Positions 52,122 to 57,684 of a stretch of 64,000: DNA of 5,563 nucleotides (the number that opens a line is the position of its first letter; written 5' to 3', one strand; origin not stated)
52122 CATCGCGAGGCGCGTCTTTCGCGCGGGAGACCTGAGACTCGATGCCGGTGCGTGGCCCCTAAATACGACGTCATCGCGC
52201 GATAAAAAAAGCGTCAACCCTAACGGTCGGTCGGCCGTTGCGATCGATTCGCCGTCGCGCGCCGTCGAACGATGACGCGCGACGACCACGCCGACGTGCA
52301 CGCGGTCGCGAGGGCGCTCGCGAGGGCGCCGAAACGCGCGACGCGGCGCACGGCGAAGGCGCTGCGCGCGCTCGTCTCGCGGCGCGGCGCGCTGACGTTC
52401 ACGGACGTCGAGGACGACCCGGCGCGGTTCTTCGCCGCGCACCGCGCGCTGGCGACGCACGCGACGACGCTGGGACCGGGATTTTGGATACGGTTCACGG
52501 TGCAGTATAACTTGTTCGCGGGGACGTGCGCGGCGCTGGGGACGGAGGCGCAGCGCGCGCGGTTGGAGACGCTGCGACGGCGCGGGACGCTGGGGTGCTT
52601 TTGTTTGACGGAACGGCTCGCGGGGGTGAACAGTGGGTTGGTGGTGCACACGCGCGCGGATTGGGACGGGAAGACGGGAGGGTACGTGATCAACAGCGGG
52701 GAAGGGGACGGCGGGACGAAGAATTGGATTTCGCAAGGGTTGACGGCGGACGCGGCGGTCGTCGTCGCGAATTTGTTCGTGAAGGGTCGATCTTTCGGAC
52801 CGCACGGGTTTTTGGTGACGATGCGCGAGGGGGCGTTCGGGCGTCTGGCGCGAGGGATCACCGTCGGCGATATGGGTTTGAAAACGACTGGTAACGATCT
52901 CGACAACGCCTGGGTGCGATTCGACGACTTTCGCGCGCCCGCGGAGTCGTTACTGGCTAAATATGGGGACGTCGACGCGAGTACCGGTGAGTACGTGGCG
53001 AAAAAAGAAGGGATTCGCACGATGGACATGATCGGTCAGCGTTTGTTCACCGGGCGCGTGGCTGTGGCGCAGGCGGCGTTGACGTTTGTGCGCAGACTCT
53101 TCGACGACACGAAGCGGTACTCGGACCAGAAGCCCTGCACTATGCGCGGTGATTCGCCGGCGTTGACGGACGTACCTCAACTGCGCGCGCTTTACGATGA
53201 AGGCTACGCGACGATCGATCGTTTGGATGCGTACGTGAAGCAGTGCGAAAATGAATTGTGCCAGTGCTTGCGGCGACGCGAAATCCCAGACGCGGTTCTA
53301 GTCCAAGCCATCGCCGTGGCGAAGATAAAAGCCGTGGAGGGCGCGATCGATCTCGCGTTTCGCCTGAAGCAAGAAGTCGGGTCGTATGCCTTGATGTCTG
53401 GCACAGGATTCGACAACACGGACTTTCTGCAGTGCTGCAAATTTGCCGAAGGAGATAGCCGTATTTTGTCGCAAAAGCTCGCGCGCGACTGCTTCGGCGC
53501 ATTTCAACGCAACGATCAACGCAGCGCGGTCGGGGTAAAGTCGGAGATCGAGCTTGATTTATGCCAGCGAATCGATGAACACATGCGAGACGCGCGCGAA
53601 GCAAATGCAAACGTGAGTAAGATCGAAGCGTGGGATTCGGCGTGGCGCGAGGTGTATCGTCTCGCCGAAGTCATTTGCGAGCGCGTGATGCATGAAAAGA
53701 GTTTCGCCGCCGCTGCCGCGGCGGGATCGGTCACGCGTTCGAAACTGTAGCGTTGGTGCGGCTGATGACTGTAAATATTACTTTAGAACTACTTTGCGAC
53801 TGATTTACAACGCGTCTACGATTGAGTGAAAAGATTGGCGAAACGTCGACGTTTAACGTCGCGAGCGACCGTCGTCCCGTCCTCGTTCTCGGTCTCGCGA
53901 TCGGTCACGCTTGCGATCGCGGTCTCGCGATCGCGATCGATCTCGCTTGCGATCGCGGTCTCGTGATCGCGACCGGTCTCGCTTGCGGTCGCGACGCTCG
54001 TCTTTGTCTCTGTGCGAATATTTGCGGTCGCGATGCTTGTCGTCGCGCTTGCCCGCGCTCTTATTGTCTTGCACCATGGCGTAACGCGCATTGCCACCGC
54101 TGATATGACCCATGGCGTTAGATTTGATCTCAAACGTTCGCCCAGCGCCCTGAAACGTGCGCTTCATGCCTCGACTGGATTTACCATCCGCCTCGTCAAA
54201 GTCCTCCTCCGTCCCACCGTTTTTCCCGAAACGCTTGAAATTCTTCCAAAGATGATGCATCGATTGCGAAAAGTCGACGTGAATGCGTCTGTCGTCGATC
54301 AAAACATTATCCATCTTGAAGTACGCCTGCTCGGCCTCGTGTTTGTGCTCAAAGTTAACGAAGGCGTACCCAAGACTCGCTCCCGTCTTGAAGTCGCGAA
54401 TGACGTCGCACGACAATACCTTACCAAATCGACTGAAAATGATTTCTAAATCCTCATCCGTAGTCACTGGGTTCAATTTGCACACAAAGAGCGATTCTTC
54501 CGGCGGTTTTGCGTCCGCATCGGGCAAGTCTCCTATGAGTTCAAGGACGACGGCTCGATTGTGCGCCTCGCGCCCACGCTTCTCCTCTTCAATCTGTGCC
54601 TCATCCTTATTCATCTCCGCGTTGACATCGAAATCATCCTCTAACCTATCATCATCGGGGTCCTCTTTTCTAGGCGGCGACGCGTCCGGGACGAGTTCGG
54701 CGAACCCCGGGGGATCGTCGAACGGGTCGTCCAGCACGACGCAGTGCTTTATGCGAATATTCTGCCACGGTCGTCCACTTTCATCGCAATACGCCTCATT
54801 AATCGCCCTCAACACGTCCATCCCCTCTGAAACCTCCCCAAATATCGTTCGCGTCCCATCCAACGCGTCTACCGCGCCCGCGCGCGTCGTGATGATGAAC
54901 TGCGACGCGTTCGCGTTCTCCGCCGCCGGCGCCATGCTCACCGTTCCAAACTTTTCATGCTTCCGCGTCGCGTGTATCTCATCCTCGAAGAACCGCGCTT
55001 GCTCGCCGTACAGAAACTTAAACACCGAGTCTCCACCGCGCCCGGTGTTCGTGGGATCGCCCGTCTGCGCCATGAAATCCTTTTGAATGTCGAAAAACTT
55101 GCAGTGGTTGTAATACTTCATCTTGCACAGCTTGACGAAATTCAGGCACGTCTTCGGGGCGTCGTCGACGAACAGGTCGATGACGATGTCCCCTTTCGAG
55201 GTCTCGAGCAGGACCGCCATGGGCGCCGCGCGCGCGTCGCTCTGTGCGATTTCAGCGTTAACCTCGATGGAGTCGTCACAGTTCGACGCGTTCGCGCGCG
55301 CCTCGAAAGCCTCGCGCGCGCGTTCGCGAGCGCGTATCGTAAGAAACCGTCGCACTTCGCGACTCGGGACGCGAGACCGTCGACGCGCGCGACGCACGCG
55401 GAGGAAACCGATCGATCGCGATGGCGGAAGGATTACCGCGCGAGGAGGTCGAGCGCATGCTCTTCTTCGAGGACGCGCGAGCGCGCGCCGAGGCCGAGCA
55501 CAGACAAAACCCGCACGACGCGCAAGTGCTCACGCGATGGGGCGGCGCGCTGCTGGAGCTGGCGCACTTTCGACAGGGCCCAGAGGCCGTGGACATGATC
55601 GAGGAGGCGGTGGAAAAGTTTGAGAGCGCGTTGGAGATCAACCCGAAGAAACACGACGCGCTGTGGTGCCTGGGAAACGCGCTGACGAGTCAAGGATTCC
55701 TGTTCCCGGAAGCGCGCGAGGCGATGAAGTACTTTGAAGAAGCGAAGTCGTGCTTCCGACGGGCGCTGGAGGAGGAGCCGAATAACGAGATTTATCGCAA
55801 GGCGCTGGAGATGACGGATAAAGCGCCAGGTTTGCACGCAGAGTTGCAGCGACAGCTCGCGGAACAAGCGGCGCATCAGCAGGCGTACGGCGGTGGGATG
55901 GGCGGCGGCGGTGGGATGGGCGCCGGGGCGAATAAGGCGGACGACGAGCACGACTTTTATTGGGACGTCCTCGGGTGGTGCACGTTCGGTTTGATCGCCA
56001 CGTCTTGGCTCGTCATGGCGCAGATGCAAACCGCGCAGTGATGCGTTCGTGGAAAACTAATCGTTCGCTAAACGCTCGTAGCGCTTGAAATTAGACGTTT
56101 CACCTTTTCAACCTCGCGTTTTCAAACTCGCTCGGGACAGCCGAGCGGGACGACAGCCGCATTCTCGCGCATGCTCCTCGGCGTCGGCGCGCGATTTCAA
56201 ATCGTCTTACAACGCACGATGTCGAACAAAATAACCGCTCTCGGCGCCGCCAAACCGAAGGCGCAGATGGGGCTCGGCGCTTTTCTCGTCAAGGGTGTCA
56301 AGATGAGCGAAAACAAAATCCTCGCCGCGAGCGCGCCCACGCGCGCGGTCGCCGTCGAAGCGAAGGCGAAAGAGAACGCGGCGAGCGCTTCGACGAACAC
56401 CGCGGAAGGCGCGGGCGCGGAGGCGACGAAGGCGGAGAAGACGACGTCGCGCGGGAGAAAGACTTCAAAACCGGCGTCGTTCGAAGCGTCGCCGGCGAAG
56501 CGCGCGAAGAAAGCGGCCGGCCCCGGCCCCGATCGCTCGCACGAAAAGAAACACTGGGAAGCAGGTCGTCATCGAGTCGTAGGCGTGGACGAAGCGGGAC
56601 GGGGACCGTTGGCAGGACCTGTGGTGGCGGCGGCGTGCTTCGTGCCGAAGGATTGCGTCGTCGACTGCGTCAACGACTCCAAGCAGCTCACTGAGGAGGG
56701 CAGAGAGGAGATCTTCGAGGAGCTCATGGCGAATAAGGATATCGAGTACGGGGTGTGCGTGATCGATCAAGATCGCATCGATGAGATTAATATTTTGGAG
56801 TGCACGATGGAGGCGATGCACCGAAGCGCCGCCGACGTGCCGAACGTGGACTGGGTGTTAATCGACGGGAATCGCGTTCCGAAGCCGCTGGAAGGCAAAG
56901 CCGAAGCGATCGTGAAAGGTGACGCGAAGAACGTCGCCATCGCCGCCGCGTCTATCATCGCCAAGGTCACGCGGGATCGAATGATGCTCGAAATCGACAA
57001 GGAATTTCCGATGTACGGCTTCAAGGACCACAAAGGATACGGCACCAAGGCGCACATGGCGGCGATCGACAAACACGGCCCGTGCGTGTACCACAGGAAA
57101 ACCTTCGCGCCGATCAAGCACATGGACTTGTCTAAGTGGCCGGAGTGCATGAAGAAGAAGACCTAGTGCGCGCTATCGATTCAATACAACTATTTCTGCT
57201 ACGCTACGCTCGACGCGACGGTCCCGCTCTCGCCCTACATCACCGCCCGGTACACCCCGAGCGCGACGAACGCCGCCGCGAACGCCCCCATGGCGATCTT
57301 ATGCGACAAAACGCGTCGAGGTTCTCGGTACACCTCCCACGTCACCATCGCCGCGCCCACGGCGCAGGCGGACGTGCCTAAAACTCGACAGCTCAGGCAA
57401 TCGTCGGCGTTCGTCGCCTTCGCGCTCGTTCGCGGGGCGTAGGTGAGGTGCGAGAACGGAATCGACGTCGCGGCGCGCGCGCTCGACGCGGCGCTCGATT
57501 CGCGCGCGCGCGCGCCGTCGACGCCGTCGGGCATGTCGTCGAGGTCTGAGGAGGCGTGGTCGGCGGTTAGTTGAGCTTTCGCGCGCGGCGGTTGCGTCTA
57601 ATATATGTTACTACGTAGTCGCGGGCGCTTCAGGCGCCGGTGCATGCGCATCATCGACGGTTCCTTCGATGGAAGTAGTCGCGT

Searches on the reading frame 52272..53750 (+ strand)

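Call 56: search_protein_families(library=pfam, proteins=[window:52272-53750:+], max_evalue=0.001)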
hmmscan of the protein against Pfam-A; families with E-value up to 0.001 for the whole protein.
window:52272-53750:+ (492 aa): 1 family
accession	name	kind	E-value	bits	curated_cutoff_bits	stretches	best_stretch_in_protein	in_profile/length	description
PF02770.24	Acyl-CoA_dh_M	-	1e-07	32.5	33.3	1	109-219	1-96/97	Acyl-CoA dehydrogenase, middle domain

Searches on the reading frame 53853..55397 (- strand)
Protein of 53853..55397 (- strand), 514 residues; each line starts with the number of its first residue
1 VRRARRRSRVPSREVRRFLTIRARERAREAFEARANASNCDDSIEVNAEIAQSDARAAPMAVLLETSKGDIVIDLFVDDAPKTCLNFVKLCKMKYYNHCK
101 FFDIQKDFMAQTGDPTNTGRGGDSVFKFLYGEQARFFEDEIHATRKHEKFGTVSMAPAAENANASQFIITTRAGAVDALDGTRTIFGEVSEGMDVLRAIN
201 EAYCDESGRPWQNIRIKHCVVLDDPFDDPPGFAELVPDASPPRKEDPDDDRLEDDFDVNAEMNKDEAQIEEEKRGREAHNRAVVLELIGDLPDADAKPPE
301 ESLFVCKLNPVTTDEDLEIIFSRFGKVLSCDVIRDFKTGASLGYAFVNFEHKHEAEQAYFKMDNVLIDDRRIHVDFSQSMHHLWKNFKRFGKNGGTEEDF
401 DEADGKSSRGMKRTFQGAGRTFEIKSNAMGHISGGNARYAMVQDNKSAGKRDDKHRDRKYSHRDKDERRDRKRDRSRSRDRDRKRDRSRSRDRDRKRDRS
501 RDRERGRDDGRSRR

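Call 56: search_protein_families(library=pfam, proteins=[window:53853-55397:-], max_evalue=0.001)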
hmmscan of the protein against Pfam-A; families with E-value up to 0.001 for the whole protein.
window:53853-55397:- (514 aa): 2 families
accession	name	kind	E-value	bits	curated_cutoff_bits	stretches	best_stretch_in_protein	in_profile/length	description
PF00160.26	Pro_isomerase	-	3.7e-43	147.9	21.7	1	62-221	2-159/159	Cyclophilin type peptidyl-prolyl cis-trans isomerase/CLD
PF00076.28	RRM_1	-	1.5e-17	63.7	20.7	1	303-373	1-70/70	RNA recognition motif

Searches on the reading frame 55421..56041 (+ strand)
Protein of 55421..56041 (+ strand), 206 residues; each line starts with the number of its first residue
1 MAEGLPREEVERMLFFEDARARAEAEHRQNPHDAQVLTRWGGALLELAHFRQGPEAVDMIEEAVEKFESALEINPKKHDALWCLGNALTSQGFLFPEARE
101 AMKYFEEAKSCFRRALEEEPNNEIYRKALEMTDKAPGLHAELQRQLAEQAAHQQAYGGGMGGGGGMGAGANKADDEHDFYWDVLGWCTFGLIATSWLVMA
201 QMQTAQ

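Call 56: search_protein_families(library=pfam, proteins=[window:55421-56041:+], max_evalue=0.001)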
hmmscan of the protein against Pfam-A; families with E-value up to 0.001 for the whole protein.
window:55421-56041:+ (206 aa): 8 families
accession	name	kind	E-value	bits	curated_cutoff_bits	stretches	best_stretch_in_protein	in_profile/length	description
PF06552.18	TOM20_plant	-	7.7e-58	195.8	20.6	1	11-200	2-186/187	Plant specific mitochondrial import receptor subunit TOM20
PF07719.23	TPR_2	-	7.5e-08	32.4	27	0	100-122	12-34/34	Tetratricopeptide repeat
PF13414.12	TPR_11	-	8e-08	32.3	26.8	1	60-92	10-42/42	TPR repeat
PF00515.34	TPR_1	-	9e-06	25.7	27.8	0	105-122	17-34/34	Tetratricopeptide repeat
PF13181.12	TPR_8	-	4.5e-05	23.7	25.7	0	100-122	12-34/34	Tetratricopeptide repeat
PF13428.12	TPR_14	-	7.1e-05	23.6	23.5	0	98-129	10-41/44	Tetratricopeptide repeat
PF14559.12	TPR_19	-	0.00033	21.4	25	0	60-92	7-39/68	Tetratricopeptide repeat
PF13431.12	TPR_17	-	0.00098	19.7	24.4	0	67-92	2-27/34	Tetratricopeptide repeat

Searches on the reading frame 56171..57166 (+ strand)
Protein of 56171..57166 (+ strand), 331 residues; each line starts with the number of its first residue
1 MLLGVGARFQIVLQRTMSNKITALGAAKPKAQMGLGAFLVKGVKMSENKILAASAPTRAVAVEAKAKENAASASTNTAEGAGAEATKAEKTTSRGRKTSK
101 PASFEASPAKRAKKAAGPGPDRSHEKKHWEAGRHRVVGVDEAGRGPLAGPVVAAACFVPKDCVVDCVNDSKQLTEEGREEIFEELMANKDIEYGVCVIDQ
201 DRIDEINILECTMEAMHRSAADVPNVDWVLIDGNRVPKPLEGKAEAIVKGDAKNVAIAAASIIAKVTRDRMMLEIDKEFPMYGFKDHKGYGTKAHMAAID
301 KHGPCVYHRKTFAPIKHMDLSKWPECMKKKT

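Call 56: search_protein_families(library=pfam, proteins=[window:56171-57166:+], max_evalue=0.001)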
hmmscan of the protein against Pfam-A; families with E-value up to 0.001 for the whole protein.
window:56171-57166:+ (331 aa): 1 family
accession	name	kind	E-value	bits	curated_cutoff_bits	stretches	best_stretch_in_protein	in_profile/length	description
PF01351.25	RNase_HII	-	7.1e-41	140.7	25.8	1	137-313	1-197/199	Ribonuclease HII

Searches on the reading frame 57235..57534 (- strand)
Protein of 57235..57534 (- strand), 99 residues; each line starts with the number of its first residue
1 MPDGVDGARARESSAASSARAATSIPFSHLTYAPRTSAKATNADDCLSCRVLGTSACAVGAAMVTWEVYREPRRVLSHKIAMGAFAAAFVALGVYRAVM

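Call 56: search_protein_families(library=pfam, proteins=[window:57235-57534:-], max_evalue=0.001)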
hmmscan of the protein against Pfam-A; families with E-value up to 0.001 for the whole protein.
window:57235-57534:- (99 aa): 1 family
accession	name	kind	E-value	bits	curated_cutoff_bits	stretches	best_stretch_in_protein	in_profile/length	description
PF15055.12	DMAC1_Dmo2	-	0.00021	21.8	27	1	45-93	1-47/47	DMAC1/Dmo2-like domain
